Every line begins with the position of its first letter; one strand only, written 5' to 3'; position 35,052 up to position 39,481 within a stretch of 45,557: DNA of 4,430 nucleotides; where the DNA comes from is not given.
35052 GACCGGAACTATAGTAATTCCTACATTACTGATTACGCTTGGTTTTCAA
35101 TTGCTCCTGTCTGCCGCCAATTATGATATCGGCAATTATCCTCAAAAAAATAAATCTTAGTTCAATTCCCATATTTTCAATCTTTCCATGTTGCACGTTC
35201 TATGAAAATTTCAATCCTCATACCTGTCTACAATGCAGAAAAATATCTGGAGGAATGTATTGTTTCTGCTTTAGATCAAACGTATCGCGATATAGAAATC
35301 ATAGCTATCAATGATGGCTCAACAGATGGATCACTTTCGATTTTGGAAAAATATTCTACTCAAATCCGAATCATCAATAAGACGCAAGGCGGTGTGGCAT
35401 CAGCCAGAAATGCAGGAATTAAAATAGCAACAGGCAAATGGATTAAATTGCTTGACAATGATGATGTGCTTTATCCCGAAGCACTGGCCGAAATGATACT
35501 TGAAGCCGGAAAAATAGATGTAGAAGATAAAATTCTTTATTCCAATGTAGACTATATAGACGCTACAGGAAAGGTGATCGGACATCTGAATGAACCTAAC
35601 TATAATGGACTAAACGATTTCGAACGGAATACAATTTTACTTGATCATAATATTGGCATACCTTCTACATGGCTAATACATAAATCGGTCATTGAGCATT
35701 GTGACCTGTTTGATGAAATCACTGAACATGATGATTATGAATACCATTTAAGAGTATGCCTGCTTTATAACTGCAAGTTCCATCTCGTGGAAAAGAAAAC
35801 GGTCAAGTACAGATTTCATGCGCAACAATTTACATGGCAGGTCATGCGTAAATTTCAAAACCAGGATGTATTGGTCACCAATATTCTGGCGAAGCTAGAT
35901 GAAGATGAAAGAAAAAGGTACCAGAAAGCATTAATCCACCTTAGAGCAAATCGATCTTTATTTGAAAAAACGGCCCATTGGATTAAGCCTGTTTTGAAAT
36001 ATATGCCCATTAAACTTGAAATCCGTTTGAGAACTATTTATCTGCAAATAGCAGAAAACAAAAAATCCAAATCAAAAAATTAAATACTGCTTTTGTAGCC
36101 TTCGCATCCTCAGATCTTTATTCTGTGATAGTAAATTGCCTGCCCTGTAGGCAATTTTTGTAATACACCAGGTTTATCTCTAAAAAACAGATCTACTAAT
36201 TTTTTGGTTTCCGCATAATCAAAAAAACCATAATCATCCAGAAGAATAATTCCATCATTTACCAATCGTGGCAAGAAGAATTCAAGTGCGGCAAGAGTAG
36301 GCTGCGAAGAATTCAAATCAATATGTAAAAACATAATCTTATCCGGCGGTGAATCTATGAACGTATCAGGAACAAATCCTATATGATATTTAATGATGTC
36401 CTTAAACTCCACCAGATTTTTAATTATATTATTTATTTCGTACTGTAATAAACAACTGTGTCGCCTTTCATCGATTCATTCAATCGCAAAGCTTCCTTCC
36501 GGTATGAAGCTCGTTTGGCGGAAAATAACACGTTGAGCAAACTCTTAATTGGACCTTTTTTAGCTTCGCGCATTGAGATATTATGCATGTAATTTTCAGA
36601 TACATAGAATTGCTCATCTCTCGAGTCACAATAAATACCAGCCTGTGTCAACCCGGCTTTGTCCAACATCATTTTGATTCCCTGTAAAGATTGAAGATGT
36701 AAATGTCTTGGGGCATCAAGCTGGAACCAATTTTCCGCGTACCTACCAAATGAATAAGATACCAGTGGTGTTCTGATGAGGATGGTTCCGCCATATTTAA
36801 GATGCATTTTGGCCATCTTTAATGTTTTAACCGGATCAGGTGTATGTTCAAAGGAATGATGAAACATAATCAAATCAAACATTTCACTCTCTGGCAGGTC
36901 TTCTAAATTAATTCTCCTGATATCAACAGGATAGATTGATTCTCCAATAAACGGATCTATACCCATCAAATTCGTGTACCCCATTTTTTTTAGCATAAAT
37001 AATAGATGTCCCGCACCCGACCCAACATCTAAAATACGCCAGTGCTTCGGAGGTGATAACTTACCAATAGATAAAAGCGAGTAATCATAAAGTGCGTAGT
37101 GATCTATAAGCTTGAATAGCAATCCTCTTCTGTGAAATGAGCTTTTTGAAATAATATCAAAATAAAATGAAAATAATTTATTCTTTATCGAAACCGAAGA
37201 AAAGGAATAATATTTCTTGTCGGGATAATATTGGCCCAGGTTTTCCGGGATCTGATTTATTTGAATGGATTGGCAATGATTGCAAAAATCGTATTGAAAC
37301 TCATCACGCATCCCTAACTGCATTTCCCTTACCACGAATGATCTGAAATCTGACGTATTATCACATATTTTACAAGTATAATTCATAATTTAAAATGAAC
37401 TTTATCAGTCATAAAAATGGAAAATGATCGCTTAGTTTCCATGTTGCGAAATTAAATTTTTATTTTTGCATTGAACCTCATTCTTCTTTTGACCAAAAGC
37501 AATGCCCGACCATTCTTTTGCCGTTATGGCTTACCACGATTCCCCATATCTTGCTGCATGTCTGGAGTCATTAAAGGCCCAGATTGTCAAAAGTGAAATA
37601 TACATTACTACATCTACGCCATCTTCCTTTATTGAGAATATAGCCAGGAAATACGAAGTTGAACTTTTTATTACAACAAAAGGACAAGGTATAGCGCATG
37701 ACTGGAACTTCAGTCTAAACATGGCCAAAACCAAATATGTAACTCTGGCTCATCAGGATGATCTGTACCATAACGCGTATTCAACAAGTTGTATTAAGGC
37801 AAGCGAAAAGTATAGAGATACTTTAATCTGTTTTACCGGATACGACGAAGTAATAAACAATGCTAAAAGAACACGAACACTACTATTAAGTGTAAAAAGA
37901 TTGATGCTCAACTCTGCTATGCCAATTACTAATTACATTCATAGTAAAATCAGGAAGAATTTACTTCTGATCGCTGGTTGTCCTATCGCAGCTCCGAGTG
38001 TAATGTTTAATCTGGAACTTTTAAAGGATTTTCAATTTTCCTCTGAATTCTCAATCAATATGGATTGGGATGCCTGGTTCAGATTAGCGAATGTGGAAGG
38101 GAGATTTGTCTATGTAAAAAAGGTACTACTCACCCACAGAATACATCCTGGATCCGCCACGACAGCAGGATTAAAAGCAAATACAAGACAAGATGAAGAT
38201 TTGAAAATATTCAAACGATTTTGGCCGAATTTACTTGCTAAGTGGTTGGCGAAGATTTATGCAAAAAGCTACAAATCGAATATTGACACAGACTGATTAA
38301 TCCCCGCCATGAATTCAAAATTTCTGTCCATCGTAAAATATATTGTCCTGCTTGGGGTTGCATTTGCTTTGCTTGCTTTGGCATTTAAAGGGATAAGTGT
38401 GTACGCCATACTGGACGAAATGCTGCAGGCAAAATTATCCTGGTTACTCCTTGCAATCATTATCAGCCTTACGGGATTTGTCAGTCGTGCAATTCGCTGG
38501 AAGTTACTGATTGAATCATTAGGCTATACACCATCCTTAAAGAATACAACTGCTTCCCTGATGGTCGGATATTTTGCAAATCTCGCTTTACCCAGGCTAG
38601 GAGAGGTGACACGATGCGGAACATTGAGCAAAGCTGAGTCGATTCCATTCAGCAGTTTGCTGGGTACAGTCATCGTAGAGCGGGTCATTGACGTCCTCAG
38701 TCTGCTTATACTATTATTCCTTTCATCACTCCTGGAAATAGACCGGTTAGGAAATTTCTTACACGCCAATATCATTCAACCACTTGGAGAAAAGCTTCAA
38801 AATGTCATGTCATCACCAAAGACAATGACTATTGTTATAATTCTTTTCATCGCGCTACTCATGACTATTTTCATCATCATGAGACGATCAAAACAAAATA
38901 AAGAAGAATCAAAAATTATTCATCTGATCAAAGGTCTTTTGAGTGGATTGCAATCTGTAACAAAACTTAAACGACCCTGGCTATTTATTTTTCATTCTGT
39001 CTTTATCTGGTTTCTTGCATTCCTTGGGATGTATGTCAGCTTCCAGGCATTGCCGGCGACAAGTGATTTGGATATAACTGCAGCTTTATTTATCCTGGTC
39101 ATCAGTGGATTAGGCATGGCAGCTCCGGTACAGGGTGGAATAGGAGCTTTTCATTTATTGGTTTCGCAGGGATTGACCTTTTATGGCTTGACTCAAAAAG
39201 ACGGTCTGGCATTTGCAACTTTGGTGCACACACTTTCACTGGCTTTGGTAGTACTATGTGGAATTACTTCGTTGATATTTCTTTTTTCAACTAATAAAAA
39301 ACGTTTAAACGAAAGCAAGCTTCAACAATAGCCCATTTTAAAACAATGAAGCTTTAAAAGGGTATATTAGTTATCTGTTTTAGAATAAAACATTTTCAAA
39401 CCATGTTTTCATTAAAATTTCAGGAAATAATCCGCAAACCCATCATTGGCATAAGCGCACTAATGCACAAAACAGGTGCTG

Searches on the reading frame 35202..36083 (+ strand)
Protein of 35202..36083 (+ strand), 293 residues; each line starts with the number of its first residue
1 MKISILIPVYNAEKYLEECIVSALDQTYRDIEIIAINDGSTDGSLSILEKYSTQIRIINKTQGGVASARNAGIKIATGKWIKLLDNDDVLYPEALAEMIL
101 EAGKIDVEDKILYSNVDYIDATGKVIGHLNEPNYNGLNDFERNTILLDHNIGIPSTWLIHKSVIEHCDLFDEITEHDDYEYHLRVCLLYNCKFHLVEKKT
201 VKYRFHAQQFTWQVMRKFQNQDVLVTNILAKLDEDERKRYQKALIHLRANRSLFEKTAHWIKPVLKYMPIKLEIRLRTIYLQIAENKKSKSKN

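Call 3: search_protein_families(library=pfam, proteins=[window:35202-36083:+], max_evalue=1)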
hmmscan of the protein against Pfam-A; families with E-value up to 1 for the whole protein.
window:35202-36083:+ (293 aa): 5 families
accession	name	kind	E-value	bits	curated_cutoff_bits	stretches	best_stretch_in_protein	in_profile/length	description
PF00535.33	Glycos_transf_2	-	2.5e-35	122.3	23.3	1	4-166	1-166/168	Glycosyl transferase family 2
PF13641.12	Glyco_tranf_2_3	-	7.6e-12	46.2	27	1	3-97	3-106/230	Glycosyltransferase like family 2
PF10111.15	Glyco_tranf_2_2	-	1.4e-11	44.9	27.3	1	4-219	1-232/276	Glycosyltransferase like family 2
PF13704.12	Glyco_tranf_2_4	-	0.0048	17.8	27.5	1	11-91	2-85/98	Glycosyl transferase family 2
PF08449.17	UAA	-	0.11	12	26.2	1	125-196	176-246/311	UAA transporter family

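Call 4: search_protein_families(library=ncbifam, proteins=[window:35202-36083:+], max_evalue=1)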
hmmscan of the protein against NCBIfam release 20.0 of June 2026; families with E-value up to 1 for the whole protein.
window:35202-36083:+ (293 aa): 23 families
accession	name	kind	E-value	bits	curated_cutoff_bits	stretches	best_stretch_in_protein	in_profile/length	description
NF007482.0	PRK10073.1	equivalog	1.4e-27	96.6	423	1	2-102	7-110/334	glycosyltransferase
NF047683.1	TeichurnBiosyTuaG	equivalog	6.2e-21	75.2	400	1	2-146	7-154/252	teichuronic acid biosynthesis protein TuaG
TIGR03937.1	PgaC_IcaA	equivalog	1.4e-17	63.8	422.3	1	2-99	46-147/407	poly-beta-1,6-N-acetyl-D-glucosamine synthase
NF053739.1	GlytfEpsEBac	equivalog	1.1e-14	54.1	450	1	2-96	2-101/265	glycosyltransferase EpsE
NF041875.1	EPS_EpsD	equivalog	1.3e-14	54.3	370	1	3-97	1-99/325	exopolysaccharide biosynthesis glycosyltransferase EpsD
TIGR03111.1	glyc2_xrt_Gpos1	hypoth_equivalog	3.4e-14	52.5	363.95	1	2-101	50-155/439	TIGR03111 family XrtG-associated glycosyltransferase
NF050050.1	ProtGlycPglI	equivalog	1.1e-13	51.2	500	1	2-208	3-205/306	GalNAc(5)-diNAcBac-PP-undecaprenol beta-1,3-glucosyltransferase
NF041394.1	GtaseAglG_Halo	equivalog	5.1e-13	49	440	1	1-99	1-104/304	glucosyl-dolichyl phosphate glucuronosyltransferase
TIGR04283.1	glyco_like_mftF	equivalog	3.6e-12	46.4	182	1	3-101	1-95/221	TIGR04283 family arsenosugar biosynthesis glycosyltransferase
NF007453.0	PRK10018.1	equivalog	1.1e-11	44.9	382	1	3-251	8-255/280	colanic acid biosynthesis glycosyltransferase WcaA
TIGR04017.1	WcaA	equivalog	4.6e-11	42.8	495.75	1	3-251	7-254/279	colanic acid biosynthesis glycosyltransferase WcaA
TIGR03965.1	mycofact_glyco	equivalog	1.9e-10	40.2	280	1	2-99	75-176/467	mycofactocin biosynthesis glycosyltransferase MftF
NF038302.1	EPS_HpsE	equivalog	2.2e-10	40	300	1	2-93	2-102/307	hormogonium polysaccharide biosynthesis glycosyltransferase HpsE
NF038299.1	EPS_HpsN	equivalog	1.6e-08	33.9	425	1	2-95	2-99/317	hormogonium polysaccharide biosynthesis glycosyltransferase HpsN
NF047588.1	GlcsyltransPgfSStrep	equivalog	2.8e-08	33.3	500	1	1-99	1-107/308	glycosyltransferase PgfS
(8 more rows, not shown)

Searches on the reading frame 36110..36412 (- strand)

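Call 55: search_protein_families(library=ncbifam, proteins=[window:36110-36412:-], max_evalue=0.01)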
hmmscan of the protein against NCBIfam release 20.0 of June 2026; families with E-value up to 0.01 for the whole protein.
window:36110-36412:- (100 aa): 0 families

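Call 81: search_protein_families(library=pfam, proteins=[window:36110-36412:-], max_evalue=0.001)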
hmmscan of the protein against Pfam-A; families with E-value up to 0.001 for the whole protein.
window:36110-36412:- (100 aa): 2 families
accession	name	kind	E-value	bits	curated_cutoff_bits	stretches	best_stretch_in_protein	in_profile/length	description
PF05711.17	TylF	-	3.3e-05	23.7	23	1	5-74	173-240/264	Macrocin-O-methyltransferase (TylF)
PF13578.12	Methyltransf_24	-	4.3e-05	24.8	26.3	1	4-61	47-105/105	Methyltransferase domain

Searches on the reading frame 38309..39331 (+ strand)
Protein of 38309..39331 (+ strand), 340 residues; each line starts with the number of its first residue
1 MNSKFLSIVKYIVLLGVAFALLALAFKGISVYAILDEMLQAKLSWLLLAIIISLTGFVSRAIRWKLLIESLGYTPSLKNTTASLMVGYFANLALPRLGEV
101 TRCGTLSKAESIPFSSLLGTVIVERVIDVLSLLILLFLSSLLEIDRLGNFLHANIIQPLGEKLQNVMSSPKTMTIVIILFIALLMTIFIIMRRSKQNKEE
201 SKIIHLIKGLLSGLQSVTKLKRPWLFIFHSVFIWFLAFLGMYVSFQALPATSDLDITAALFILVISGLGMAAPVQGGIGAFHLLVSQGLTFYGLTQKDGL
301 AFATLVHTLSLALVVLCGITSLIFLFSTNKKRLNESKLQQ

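Call 9: search_protein_families(library=pfam, proteins=[window:38309-39331:+], max_evalue=0.001)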
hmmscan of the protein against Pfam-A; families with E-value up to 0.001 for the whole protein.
window:38309-39331:+ (340 aa): 1 family
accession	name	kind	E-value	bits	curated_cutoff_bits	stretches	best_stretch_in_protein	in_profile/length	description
PF03706.18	LPG_synthase_TM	-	1.8e-36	126.6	33.4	1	14-318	4-302/302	Lysylphosphatidylglycerol synthase TM region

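Call 55: search_protein_families(library=ncbifam, proteins=[window:38309-39331:+], max_evalue=0.01)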
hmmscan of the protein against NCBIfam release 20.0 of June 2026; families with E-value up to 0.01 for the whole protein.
window:38309-39331:+ (340 aa): 2 families
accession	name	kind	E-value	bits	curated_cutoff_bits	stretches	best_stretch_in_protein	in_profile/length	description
TIGR00374.1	TIGR00374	subfamily_domain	1.3e-17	64.2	43.2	1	17-329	3-317/323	flippase-like domain-containing protein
NF033480.1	bifunc_MprF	equivalog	0.00013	20.5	600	1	4-301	2-273/841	bifunctional lysylphosphatidylglycerol flippase/synthetase MprF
